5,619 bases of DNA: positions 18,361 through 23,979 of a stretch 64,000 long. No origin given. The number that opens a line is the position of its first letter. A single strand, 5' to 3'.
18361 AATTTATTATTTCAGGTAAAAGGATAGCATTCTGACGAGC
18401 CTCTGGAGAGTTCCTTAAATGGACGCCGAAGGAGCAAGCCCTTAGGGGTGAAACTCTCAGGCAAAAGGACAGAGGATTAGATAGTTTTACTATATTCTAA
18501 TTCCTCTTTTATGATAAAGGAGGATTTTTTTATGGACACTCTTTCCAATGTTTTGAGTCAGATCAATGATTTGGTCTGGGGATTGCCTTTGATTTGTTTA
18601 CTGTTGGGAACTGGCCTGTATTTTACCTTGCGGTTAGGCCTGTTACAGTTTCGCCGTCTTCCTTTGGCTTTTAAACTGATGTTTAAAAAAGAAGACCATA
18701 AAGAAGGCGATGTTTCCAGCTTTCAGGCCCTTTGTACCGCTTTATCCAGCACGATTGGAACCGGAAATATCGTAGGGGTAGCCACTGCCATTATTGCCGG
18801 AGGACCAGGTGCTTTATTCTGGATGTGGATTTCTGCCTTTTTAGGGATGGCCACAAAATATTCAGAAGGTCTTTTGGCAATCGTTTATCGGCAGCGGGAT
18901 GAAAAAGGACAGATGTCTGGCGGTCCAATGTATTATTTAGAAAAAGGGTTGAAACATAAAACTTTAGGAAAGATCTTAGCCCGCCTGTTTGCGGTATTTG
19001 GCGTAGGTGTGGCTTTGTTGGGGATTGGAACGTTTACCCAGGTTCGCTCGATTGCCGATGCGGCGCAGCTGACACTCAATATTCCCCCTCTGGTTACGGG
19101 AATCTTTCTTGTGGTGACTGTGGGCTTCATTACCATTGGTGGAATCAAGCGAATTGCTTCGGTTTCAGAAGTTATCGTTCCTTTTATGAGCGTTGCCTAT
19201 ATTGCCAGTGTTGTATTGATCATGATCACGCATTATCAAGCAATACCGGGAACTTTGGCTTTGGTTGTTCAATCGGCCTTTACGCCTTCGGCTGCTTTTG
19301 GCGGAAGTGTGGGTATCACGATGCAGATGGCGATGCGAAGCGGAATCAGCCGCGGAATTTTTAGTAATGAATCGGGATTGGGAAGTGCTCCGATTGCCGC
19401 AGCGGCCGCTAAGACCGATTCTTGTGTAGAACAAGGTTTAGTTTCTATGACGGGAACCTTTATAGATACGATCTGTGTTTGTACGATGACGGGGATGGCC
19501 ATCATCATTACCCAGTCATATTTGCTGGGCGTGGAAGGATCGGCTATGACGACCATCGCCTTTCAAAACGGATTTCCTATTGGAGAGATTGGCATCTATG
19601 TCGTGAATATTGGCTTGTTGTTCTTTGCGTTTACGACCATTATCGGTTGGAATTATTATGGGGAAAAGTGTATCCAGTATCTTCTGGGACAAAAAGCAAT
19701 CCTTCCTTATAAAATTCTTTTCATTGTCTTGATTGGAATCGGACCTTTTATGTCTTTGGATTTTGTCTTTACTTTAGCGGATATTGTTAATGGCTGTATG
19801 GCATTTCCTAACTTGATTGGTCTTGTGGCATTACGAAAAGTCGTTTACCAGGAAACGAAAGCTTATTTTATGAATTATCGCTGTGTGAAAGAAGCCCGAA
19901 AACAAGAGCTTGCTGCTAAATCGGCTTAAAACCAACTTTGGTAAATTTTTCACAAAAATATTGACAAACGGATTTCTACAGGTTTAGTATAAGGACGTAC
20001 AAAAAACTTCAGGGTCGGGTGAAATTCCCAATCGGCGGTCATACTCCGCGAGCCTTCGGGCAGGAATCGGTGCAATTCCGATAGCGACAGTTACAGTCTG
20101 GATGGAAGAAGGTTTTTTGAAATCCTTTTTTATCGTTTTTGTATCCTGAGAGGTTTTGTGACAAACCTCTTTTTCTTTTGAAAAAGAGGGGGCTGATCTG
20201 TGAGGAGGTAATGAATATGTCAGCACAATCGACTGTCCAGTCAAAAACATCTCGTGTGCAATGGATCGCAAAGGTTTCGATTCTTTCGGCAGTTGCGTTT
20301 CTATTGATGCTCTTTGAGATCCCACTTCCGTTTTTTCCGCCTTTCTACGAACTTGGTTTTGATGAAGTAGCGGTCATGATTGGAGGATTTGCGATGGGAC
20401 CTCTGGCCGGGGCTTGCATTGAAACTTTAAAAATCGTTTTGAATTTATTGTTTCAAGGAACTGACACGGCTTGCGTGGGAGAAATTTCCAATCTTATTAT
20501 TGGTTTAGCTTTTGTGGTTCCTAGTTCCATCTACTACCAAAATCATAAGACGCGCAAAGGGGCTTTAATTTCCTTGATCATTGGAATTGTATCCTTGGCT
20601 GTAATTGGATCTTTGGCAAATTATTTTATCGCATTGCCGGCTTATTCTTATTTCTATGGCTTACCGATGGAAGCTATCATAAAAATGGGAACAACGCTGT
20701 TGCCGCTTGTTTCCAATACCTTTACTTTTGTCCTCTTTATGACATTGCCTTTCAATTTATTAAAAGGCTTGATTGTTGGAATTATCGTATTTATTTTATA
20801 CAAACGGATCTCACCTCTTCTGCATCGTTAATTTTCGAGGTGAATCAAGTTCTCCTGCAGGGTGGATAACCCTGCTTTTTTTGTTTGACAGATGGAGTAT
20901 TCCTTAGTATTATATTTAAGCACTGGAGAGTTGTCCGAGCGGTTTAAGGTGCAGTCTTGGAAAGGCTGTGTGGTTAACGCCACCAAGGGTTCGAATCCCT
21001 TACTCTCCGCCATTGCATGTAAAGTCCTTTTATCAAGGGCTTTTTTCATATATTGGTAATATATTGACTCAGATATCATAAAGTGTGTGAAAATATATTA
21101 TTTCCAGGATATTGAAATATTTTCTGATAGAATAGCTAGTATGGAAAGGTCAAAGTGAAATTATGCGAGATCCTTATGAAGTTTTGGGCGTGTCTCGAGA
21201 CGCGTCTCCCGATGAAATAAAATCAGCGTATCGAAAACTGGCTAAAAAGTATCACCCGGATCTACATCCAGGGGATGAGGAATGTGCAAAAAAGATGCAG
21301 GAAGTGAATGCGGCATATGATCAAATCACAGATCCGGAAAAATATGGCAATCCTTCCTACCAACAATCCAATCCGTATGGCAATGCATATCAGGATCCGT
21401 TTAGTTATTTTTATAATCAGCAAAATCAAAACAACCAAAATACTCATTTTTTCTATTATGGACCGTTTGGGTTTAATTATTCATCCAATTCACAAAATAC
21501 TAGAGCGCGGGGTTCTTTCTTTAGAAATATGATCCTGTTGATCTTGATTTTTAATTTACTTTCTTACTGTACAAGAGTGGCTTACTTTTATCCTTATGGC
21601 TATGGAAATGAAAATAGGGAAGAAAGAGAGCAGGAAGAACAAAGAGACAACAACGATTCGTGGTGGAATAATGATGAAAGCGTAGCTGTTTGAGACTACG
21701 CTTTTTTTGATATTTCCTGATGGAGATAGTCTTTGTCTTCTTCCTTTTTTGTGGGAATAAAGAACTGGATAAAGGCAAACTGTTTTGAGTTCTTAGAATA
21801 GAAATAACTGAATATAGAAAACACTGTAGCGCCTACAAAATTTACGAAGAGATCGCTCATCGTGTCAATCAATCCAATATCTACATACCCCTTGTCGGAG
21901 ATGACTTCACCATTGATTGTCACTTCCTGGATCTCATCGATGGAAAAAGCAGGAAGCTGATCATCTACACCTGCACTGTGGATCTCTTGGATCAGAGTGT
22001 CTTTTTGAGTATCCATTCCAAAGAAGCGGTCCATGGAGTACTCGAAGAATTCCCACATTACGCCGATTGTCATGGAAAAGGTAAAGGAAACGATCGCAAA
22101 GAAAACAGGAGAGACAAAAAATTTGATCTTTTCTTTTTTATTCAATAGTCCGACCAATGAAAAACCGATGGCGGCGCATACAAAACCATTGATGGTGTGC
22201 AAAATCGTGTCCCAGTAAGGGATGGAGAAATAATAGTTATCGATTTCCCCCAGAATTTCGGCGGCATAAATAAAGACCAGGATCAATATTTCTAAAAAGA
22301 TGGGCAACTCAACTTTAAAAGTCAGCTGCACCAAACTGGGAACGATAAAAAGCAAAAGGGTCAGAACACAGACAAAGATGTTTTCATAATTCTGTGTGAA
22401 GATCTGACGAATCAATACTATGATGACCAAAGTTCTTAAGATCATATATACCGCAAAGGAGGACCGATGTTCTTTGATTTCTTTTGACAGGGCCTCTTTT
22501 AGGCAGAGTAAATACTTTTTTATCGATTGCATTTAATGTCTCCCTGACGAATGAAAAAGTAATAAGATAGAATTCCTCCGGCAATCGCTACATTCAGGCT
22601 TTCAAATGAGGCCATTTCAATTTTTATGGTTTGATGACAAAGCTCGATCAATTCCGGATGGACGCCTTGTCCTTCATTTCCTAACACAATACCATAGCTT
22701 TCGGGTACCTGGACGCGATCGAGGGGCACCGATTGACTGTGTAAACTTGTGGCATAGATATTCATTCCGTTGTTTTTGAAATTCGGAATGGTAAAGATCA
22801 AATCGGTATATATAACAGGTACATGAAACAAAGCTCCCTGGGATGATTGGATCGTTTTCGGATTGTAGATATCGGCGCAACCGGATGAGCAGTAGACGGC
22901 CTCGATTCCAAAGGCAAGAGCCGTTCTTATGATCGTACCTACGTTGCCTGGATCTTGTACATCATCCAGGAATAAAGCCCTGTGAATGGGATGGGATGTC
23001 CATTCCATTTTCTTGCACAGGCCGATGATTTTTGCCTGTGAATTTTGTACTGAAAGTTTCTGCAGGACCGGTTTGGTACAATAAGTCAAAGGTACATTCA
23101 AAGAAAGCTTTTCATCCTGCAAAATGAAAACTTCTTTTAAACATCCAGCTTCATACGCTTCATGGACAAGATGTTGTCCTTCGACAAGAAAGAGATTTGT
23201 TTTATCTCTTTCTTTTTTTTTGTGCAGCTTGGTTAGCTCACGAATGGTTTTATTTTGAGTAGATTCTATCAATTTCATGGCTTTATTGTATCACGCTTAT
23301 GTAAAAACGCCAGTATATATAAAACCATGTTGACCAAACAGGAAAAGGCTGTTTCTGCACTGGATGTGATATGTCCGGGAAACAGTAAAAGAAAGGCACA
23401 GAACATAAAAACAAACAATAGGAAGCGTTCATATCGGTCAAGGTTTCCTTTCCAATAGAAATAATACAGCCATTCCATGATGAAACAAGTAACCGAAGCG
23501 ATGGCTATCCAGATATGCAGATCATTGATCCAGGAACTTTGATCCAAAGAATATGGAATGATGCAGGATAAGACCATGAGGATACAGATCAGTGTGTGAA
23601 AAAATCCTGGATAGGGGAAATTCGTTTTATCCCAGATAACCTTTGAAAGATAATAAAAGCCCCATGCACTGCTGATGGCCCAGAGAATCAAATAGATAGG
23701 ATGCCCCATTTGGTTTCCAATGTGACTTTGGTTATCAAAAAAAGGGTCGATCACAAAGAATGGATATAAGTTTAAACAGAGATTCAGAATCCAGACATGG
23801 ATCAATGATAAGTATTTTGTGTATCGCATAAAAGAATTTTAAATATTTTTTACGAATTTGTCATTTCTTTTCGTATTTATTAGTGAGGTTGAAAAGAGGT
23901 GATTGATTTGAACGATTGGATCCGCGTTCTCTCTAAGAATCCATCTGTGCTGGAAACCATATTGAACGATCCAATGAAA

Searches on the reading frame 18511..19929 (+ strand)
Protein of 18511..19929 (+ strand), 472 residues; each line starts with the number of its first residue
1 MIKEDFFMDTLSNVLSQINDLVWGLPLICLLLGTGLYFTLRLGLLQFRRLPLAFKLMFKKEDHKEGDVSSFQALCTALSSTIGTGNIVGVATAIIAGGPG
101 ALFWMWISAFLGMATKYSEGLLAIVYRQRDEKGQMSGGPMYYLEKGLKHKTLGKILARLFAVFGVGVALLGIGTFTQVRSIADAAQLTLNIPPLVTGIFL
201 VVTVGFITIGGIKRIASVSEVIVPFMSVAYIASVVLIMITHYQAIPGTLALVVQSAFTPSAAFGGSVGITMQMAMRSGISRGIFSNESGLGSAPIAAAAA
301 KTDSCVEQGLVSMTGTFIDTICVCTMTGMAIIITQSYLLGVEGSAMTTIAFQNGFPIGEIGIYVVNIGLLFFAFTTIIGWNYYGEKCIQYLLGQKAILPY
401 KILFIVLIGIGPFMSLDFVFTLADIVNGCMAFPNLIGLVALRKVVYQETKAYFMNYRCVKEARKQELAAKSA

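Call 58: search_protein_families(library=pfam, proteins=[window:18511-19929:+], max_evalue=0.01)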
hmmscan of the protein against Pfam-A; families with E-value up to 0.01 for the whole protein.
window:18511-19929:+ (472 aa): 1 family
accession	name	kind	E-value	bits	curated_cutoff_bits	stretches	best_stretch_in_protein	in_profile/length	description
PF01235.23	Na_Ala_symp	-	8.7e-141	470.2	24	1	57-456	2-383/392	Sodium:alanine symporter family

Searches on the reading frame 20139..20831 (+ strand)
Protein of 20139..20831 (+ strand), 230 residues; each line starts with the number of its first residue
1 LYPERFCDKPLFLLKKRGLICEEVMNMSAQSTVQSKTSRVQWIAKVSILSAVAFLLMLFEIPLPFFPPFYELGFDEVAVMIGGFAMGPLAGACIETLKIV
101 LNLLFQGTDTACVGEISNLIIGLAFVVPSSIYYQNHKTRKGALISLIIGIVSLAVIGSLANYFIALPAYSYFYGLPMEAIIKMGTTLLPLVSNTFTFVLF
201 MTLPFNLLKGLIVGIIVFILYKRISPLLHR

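Call 58: search_protein_families(library=pfam, proteins=[window:20139-20831:+], max_evalue=0.01)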
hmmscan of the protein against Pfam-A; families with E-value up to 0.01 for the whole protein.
window:20139-20831:+ (230 aa): 3 families
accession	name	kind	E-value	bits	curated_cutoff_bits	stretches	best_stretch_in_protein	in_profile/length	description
PF12822.12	ECF_trnsprt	-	1.5e-31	110.1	30.7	1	43-221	3-169/169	ECF transporter, substrate-specific component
PF07694.17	5TM-5TMR_LYT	-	0.00016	21.8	24.6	1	38-188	14-162/169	5TMR of 5TMR-LYT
PF11026.13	DUF2721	-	0.0085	16.4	28.3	0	29-94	49-114/129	Protein of unknown function (DUF2721)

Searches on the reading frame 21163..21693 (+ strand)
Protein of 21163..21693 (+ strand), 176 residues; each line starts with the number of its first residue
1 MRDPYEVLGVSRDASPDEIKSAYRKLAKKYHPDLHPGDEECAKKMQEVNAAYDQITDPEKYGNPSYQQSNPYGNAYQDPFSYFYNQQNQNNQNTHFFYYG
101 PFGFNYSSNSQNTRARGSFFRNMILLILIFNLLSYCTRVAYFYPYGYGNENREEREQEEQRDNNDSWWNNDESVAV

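Call 58: search_protein_families(library=pfam, proteins=[window:21163-21693:+], max_evalue=0.01)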
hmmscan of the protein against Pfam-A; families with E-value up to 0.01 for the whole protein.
window:21163-21693:+ (176 aa): 1 family
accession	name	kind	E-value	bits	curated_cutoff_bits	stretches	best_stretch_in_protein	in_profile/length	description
PF00226.36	DnaJ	-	7.2e-22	77.7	27.8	1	3-60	1-58/63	DnaJ domain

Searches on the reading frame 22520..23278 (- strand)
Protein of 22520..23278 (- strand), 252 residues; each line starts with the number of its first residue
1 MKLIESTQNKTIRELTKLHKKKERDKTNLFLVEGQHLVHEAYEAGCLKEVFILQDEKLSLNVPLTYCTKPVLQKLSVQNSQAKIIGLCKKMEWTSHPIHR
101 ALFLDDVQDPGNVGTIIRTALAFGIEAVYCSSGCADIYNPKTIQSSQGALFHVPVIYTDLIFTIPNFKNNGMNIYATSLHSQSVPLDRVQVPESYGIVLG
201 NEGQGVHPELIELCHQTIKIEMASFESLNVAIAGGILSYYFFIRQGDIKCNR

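Call 3: search_protein_families(library=pfam, proteins=[window:22520-23278:-], max_evalue=0.1)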
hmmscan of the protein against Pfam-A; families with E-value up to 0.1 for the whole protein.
window:22520-23278:- (252 aa): 3 families
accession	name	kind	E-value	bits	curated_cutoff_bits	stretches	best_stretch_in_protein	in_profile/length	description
PF00588.24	SpoU_methylase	-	8.2e-39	133.4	29.7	1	101-239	3-142/142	SpoU rRNA Methylase family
PF22435.1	MRM3-like_sub_bind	-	5e-14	52.9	27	1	9-83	1-81/84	MRM3-like substrate binding domain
PF08032.17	SpoU_sub_bind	-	0.023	15.4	22.8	0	31-76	1-58/76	RNA 2'-O ribose methyltransferase substrate binding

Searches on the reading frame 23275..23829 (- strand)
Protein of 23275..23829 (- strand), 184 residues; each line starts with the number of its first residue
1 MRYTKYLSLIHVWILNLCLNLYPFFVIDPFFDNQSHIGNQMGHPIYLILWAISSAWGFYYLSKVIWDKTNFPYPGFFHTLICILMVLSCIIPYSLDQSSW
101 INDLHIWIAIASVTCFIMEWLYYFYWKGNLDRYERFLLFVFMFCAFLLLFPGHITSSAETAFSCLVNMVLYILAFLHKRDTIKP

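Call 3: search_protein_families(library=pfam, proteins=[window:23275-23829:-], max_evalue=0.1)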
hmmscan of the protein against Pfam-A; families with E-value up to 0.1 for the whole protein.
window:23275-23829:- (184 aa): 0 families

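Call 5: search_protein_families(library=ncbifam, proteins=[window:23275-23829:-], max_evalue=0.1)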
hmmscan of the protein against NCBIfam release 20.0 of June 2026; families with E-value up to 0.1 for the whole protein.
window:23275-23829:- (184 aa): 0 families
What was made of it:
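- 23275..23829 (-): 184-aa polytopic membrane protein, divergently transcribed. It is always adjacent to the operon. Whether it belongs to the system is uncertain. No Pfam or NCBIfam hit (calls 3, 5).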
